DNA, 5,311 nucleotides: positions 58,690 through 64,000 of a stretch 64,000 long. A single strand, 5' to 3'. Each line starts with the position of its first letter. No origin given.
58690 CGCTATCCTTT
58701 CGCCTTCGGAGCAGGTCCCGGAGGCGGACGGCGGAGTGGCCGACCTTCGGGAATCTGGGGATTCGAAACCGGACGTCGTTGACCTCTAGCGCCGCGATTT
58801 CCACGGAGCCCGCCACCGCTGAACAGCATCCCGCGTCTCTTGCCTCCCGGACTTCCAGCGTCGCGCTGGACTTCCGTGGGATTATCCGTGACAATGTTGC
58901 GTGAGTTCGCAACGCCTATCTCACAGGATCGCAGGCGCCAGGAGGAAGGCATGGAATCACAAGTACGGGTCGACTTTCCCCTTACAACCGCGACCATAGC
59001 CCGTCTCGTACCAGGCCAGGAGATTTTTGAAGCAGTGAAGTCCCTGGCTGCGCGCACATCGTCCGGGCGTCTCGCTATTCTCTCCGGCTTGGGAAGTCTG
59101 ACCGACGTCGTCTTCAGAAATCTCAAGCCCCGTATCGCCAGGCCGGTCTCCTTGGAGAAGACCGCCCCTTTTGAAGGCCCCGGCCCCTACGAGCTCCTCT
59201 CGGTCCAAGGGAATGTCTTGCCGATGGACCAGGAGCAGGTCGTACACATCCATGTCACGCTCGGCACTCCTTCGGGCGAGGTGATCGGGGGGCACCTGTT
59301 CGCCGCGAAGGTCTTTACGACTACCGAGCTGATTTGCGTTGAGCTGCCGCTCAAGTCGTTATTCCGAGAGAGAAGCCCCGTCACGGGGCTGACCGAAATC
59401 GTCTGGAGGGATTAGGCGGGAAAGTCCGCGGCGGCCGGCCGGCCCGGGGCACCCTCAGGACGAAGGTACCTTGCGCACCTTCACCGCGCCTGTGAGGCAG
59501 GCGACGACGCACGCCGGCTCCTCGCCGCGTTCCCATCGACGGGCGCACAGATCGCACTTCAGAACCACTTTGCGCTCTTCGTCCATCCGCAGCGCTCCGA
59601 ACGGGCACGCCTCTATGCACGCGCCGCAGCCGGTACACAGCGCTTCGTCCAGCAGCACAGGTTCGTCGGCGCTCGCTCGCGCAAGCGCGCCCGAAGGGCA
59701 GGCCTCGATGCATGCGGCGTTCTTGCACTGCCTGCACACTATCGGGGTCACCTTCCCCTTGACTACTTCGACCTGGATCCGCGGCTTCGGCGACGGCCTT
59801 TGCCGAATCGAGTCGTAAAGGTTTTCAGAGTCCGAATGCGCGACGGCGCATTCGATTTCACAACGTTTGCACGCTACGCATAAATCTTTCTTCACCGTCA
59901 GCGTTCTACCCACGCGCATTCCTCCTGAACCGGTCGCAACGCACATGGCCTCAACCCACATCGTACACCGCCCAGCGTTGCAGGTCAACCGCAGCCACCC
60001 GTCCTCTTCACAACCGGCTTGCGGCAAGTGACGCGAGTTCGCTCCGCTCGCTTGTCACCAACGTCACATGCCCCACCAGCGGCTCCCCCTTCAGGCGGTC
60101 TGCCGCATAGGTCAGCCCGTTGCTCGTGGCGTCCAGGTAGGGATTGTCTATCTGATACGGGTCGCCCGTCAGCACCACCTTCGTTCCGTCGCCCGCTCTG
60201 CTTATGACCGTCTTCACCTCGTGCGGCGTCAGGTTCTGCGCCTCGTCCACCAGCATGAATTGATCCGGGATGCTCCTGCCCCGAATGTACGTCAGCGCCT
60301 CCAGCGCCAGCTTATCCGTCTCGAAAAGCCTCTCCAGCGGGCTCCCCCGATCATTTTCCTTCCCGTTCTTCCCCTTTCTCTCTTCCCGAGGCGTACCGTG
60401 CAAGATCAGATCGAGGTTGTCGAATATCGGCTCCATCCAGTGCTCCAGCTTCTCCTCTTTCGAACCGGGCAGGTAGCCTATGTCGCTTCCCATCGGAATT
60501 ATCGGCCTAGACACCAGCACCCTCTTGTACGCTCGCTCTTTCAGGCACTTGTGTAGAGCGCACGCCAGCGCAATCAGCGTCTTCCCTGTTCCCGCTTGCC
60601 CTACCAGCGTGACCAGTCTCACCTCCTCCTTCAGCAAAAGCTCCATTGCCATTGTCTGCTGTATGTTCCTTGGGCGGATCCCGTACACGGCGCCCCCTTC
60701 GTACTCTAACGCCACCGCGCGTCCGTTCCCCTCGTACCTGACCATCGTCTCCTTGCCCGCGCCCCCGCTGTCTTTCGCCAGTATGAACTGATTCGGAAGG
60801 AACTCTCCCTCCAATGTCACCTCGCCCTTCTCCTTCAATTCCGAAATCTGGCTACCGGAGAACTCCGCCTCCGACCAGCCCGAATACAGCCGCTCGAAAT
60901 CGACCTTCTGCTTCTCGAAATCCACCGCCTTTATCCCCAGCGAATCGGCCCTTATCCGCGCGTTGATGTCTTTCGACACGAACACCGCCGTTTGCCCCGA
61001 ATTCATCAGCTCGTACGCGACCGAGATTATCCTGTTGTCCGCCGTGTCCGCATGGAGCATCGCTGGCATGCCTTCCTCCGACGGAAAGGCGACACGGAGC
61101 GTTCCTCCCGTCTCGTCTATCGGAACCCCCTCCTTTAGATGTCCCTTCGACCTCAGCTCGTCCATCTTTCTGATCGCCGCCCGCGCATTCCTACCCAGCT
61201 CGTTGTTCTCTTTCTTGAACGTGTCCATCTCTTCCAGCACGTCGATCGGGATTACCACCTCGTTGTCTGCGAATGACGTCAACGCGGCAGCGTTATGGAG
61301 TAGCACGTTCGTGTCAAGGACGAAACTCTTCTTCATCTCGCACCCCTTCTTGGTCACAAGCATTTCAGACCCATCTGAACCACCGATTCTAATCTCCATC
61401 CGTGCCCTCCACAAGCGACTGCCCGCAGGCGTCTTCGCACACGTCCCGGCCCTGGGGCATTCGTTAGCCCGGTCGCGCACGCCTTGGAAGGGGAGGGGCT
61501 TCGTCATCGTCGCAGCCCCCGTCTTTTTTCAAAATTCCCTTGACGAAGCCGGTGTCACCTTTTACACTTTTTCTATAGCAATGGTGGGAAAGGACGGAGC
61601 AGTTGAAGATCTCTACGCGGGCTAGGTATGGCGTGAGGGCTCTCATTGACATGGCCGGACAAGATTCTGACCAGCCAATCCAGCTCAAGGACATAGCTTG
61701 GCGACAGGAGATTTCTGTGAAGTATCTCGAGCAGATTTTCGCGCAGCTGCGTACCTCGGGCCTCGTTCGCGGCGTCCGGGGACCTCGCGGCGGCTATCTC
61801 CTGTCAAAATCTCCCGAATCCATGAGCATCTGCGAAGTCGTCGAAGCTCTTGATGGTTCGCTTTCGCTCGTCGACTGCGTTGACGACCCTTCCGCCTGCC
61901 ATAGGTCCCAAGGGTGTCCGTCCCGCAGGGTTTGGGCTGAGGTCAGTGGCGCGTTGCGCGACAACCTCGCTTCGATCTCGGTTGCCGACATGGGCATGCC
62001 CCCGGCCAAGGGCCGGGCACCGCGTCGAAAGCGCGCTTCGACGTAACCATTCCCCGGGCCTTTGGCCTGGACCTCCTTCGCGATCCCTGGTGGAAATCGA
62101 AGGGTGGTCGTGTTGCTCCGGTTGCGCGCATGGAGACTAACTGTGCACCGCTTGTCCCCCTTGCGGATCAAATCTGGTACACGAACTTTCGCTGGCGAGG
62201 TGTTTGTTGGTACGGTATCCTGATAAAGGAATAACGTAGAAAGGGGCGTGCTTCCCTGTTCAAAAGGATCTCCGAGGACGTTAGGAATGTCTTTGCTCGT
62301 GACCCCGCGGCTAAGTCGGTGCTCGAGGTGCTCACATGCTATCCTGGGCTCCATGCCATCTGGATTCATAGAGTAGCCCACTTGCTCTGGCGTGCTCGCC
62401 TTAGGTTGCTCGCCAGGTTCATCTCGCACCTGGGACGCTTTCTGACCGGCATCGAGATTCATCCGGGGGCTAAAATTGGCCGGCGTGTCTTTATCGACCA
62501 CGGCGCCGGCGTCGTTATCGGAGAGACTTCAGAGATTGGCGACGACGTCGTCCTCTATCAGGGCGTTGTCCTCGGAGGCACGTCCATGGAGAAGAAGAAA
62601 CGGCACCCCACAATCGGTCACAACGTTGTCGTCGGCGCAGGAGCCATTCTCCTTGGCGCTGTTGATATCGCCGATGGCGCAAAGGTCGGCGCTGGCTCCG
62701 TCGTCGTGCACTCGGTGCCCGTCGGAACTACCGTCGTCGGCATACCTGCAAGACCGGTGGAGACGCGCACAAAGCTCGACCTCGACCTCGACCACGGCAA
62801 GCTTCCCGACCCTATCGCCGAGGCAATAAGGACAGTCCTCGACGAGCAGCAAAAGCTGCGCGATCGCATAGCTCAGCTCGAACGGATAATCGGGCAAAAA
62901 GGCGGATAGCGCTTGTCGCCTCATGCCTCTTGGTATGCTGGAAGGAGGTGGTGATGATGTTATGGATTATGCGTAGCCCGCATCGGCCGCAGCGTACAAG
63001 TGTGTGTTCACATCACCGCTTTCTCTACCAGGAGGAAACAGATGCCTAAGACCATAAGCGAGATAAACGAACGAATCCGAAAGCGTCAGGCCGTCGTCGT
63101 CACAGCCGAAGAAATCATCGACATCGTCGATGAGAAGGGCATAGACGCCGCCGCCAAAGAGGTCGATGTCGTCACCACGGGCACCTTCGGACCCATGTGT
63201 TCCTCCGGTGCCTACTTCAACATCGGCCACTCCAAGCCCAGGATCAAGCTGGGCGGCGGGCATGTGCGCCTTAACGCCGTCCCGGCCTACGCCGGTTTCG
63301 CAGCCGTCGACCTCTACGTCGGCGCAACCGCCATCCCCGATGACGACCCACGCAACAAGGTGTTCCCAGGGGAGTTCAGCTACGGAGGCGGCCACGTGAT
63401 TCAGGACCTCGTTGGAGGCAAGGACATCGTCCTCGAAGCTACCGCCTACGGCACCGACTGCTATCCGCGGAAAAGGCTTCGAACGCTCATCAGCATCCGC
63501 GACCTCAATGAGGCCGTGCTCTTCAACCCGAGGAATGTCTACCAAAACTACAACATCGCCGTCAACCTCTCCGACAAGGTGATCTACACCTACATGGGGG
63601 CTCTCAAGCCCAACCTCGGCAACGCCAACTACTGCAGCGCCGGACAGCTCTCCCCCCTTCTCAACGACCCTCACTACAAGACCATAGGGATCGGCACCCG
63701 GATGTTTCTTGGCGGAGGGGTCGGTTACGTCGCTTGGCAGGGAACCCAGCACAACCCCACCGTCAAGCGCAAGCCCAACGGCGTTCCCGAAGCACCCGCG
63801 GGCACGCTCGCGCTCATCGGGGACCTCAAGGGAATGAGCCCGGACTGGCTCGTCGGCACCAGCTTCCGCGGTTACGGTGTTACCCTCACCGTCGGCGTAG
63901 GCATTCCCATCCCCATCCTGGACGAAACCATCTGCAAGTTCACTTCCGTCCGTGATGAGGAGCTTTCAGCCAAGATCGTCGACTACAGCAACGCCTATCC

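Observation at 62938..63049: Candidate Met-sensing leader peptide and hairpin switch upstream of the DUF39 homocysteine synthase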

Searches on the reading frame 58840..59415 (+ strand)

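Call 61: search_protein_families(library=pfam, proteins=[window:58840-59415:+], max_evalue=0.00001)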
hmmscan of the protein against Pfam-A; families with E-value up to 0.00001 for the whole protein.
window:58840-59415:+ (191 aa): 1 family
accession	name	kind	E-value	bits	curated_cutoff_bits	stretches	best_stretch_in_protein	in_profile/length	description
PF03479.20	PCC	-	5.5e-22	78.7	25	1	52-169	3-115/117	Plants and Prokaryotes Conserved (PCC) domain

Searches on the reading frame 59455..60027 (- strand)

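Call 61: search_protein_families(library=pfam, proteins=[window:59455-60027:-], max_evalue=0.00001)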
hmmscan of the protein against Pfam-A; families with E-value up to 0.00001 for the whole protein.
window:59455-60027:- (190 aa): 8 families
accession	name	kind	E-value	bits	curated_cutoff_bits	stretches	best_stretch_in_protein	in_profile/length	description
PF13247.11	Fer4_11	-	4.8e-21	75.3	26.2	1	92-184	4-97/100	4Fe-4S dicluster domain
PF12838.12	Fer4_7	-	5.7e-12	46.3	27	1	98-145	2-52/52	4Fe-4S dicluster domain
PF13237.11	Fer4_10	-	1e-10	41.8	25.5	1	94-142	5-53/53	4Fe-4S dicluster domain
PF13187.11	Fer4_9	-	6.1e-10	39.4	27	1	98-145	2-51/52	4Fe-4S dicluster domain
PF00037.32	Fer4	-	1e-09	38.2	21.1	1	126-147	3-24/24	4Fe-4S binding domain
PF12837.12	Fer4_6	-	8.6e-09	35.4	25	1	127-146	5-24/24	4Fe-4S binding domain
PF12797.12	Fer4_2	-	5.2e-06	26.5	24.5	1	123-143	2-22/22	4Fe-4S binding domain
PF13484.11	Fer4_16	-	6.3e-06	27.3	30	0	131-153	2-23/66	4Fe-4S double cluster binding domain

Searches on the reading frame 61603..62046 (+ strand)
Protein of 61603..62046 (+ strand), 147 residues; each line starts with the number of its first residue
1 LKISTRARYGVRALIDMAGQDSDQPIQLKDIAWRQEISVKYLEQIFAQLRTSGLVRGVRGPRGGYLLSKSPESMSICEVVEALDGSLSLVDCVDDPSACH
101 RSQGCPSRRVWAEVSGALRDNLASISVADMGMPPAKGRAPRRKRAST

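Call 9: search_protein_families(library=pfam, proteins=[window:61603-62046:+], max_evalue=0.01)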
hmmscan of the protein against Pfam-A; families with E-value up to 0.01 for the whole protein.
window:61603-62046:+ (147 aa): 2 families
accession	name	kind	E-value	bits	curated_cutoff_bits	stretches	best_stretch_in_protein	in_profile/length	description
PF02082.26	Rrf2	-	2e-38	132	30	1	3-130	1-129/132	Iron-dependent Transcriptional regulator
PF03444.21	HrcA_DNA-bdg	-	8.3e-06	25.8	21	1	11-66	10-64/79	Winged helix-turn-helix transcription repressor, HrcA DNA-binding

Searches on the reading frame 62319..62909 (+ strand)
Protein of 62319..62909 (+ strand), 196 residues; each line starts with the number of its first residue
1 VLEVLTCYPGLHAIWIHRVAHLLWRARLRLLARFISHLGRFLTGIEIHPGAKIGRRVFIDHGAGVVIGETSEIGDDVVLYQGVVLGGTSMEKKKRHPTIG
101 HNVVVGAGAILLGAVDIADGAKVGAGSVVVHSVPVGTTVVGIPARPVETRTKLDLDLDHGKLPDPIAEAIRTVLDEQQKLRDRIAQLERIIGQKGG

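Call 9: search_protein_families(library=pfam, proteins=[window:62319-62909:+], max_evalue=0.01)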
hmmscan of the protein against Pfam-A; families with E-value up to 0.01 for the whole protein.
window:62319-62909:+ (196 aa): 3 families
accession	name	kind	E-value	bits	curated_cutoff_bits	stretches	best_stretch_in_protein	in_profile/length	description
PF00132.30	Hexapep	-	2.7e-12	46.3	27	2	96-129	1-34/36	Bacterial transferase hexapeptide (six repeats)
PF25084.1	LbH_EIF2B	-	0.00041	20.8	54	1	50-138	27-102/105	EIF2B subunit epsilon LbH domain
PF14602.12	Hexapep_2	-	0.00098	19.2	27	1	98-129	3-32/34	Hexapeptide repeat of succinyl-transferase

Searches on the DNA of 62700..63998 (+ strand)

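Call 4: search_rna_families(source=window, start=62700, end=63300, threshold=evalue, max_evalue=10, show_alignments=3)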
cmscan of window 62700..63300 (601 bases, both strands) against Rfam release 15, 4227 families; matches with E-value up to 10: 2.
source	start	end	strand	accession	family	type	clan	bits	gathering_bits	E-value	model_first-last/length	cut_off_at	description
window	62890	62975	+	RF01832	ROSE_2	Cis-reg; thermoregulator;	-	16.7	65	1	1-73/73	no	Repression of heat shock gene expression (ROSE) element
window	62846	62939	-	RF02505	Atu_L6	Gene; sRNA;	-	12.2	100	4.6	1-124/124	no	Rhizobiales sRNA Atu_L6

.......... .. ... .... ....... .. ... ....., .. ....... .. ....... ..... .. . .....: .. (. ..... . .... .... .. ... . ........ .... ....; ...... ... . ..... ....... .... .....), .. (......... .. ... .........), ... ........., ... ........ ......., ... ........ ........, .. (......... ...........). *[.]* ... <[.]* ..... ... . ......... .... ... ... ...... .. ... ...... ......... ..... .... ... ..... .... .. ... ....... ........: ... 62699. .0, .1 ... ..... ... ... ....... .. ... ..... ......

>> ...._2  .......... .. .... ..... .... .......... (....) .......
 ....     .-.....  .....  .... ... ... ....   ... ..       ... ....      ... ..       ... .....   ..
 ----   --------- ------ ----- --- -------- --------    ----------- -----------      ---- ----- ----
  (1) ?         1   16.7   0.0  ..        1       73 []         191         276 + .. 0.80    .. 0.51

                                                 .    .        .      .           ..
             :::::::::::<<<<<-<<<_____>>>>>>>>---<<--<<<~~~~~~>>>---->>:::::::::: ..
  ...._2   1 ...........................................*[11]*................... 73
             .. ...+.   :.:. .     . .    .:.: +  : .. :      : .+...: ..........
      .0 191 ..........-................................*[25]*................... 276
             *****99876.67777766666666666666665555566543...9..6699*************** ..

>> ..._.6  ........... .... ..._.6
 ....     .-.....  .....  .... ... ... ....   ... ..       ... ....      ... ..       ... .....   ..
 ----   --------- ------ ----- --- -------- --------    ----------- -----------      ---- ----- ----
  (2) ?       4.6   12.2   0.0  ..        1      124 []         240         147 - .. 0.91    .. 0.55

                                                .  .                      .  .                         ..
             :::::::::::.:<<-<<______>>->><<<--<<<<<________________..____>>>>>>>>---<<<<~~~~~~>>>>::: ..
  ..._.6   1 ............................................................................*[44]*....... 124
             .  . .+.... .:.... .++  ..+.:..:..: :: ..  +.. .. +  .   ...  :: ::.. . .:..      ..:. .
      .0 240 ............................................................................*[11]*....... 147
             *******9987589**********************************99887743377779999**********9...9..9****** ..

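Call 30: search_rna_families(sources=[L003, L014, L018, L020, L046, L049, L052, L061, L067, L077, L081, L088, L089, L092, L094, L095, L098, L103, L104, L113], threshold=gathering)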
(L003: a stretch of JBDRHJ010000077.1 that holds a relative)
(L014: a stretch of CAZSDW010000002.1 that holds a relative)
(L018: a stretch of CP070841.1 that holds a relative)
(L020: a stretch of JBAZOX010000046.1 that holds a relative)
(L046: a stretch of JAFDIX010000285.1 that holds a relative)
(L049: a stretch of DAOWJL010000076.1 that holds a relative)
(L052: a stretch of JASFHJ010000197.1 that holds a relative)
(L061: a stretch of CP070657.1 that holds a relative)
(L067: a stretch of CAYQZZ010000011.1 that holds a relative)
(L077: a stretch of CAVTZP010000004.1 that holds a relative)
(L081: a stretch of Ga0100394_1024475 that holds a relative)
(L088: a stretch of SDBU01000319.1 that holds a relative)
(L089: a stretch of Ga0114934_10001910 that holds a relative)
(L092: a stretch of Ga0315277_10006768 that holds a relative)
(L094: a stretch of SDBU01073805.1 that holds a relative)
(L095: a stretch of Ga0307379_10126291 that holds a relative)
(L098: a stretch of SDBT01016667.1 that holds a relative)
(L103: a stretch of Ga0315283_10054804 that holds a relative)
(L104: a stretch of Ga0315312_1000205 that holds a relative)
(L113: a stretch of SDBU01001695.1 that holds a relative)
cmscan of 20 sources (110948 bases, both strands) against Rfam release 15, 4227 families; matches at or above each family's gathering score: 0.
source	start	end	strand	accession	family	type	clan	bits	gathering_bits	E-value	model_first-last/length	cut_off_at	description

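Call 38: search_rna_families(sources=[L002, L004, L006, L008, L009, L011, L013, L015, L017, L021, L023, L024, L027, L033, L039, L042, L043, L050, L053, L066], threshold=gathering)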
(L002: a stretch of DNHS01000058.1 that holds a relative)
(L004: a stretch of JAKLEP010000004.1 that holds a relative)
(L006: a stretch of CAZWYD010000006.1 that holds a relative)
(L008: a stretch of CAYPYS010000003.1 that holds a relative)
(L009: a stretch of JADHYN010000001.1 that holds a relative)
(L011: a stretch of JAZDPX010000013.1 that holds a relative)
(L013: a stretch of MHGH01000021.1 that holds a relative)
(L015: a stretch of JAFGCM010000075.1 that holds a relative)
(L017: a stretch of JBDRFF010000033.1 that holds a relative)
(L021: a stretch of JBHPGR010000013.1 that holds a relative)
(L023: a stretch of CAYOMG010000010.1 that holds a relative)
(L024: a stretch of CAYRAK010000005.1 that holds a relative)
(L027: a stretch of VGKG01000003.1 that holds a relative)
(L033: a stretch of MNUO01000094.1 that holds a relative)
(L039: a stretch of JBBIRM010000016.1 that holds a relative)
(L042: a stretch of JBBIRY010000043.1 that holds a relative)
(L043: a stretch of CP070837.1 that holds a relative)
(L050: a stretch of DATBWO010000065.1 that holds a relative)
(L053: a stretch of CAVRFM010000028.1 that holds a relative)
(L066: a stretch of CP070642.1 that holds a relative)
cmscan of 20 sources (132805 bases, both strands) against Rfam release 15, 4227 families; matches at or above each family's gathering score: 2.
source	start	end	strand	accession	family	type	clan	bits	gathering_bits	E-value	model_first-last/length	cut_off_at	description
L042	111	181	+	RF00005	tRNA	Gene; tRNA;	CL00001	65.3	29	1.3e-11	1-71/71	no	tRNA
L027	270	380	+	RF00059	TPP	Cis-reg; riboswitch;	-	59.9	54.3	6.5e-09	1-105/105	no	TPP riboswitch aptamer (THI element)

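Call 48: build_rna_model(alignment_id=A2, structure=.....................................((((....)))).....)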
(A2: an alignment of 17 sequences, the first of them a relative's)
Model R1 built from alignment A2 (17 sequences, 54 columns); structure: as given.
model positions 54; base pairs 4; branch points 0; effective number of sequences 17; information 0.967 bits per position. Calibrated on 0.2 Mb of random sequence (short: E-values are rough).
structure used (alignment columns):
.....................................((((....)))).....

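Call 49: search_with_rna_model(model_id=R1, sources=[window, L003, L005, L014, L016, L018, L020, L029, L034, L035, L041, L045, L046, L049, L052, L061, L067, L074, L077, L081, L088, L089, L092, L094, L095, L098, L099, L100, L101, L103, L104, L113, L124, L125, L127, L133, L135, L136, L137, L140, L142, L144, L145, L151, L154, L165, L168, L170, L171, L172], max_evalue=1, make_alignment=true)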
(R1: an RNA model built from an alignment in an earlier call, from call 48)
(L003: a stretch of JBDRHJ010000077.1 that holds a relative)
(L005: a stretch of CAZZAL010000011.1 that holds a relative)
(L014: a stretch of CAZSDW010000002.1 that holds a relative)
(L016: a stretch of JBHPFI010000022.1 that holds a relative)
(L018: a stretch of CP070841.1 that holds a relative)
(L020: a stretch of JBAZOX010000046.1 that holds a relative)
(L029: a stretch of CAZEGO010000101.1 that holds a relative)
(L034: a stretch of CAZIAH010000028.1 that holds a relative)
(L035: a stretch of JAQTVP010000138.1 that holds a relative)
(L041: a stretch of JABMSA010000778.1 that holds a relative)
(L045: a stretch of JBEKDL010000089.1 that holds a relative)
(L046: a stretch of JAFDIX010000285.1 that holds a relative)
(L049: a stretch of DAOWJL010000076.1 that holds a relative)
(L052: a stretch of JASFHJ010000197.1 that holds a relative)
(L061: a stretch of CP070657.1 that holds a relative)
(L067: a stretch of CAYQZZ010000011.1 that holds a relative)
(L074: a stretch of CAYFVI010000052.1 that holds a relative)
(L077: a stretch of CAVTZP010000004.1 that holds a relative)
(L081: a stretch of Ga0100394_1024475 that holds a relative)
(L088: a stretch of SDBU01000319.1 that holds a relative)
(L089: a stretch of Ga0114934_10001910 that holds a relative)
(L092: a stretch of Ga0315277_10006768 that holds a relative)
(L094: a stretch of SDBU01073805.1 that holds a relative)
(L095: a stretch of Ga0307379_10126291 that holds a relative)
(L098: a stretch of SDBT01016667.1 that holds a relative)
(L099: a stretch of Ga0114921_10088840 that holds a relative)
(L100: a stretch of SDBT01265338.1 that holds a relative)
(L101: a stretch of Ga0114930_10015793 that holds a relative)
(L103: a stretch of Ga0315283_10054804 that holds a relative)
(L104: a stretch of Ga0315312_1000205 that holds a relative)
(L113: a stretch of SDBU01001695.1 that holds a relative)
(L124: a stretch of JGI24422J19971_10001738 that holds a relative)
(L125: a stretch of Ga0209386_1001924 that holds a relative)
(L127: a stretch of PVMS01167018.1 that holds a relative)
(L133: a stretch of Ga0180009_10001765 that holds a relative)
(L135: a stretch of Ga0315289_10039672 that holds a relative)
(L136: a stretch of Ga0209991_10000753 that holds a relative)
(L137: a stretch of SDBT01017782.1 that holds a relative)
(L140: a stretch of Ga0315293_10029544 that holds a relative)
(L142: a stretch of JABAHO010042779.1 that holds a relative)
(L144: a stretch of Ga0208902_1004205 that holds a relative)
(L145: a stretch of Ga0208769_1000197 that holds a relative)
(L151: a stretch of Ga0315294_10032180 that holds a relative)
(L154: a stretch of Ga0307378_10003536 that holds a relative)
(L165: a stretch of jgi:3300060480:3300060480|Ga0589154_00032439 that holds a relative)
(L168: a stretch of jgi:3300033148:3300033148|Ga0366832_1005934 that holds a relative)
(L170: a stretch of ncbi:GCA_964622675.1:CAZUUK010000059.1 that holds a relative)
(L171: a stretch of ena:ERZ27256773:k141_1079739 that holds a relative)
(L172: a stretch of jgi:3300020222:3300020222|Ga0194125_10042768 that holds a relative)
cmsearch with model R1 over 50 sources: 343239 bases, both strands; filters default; matches with E-value up to 1: 50.
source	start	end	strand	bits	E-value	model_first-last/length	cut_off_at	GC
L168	3898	3951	+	66.9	3.2e-17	1-54/54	no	0.57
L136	2913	2966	+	66.3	5e-17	1-54/54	no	0.48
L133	2905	2958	+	66.1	5.6e-17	1-54/54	no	0.63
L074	2906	2959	+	65.2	1e-16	1-54/54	no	0.56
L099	944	997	+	64.1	2.1e-16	1-54/54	no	0.46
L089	1819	1872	+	63.3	3.7e-16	1-54/54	no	0.52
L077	2912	2965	+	59.9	3.6e-15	1-54/54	no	0.46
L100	812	865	+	59.4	4.9e-15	1-54/54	no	0.54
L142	100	153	+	59.3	5.5e-15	1-54/54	no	0.48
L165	2197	2250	+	59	6.4e-15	1-54/54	no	0.59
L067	2906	2959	+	56.1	4.6e-14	1-54/54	no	0.52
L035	1029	1082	+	54.8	1.1e-13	1-54/54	no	0.39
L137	2916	2969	+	54.5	1.3e-13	1-54/54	no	0.43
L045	2902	2955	+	52.2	6.3e-13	1-54/54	no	0.61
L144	1653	1706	+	51.9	7.6e-13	1-54/54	no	0.56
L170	3898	3951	+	51.7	8.8e-13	1-54/54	no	0.65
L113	2907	2960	+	51.6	9.2e-13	1-54/54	no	0.63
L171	1117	1170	+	49.8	3.2e-12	1-54/54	no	0.54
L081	792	846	+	42.5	4.1e-10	1-54/54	no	0.44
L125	2838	2893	+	42.3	4.9e-10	1-54/54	no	0.48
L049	2913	2967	+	39.7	2.7e-09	1-54/54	no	0.51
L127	2915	2968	+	37.1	1.5e-08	1-54/54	no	0.52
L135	1264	1308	+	36.4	2.5e-08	1-54/54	no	0.51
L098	2891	2946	+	36.4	2.5e-08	1-54/54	no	0.46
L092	2897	2945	+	36.3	2.6e-08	1-54/54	no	0.55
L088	2892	2939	+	35.7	3.9e-08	1-54/54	no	0.46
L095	179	234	+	35.6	4.1e-08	1-54/54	no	0.45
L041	474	521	+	35.5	4.6e-08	1-54/54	no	0.52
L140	2842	2897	+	34.4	9.6e-08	1-54/54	no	0.45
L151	2215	2270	+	31.6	6.2e-07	1-54/54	no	0.61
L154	2848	2903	+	31.6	6.2e-07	1-54/54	no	0.46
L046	2909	2955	+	31.5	6.6e-07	1-54/54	no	0.43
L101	1674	1732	+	30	1.8e-06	1-54/54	no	0.49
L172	405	451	+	29.9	1.9e-06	1-54/54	no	0.32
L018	2895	2950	+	28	6.8e-06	1-54/54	no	0.5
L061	2890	2944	+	28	7e-06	1-54/54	no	0.53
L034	2861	2917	+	26.3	2.1e-05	1-54/54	no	0.51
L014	2877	2933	+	25.5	3.7e-05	1-54/54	no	0.51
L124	2633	2678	+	25.4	3.8e-05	1-54/54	no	0.54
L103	1428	1473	+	25.1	4.8e-05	1-54/54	no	0.52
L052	1483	1526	+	24.2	8.9e-05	12-54/54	no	0.68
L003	519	574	+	21.6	0.00049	1-54/54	no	0.43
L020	2885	2943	+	17.4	0.0083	1-54/54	no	0.46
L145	2888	2945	+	15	0.042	1-54/54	no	0.38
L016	2886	2929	+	13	0.16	1-54/54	no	0.39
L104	2925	2964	+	12.3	0.26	1-54/54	no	0.5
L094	1611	1665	+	12.1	0.29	1-54/54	no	0.45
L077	4259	4289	+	11.7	0.39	1-54/54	no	0.45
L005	2908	2949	+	10.4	0.89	1-54/54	no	0.45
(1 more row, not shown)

Alignment A3: 50 matches aligned to the model, 83 columns, each read 5' to 3' on its own strand. Consensus structure (alignment columns), stored with it:
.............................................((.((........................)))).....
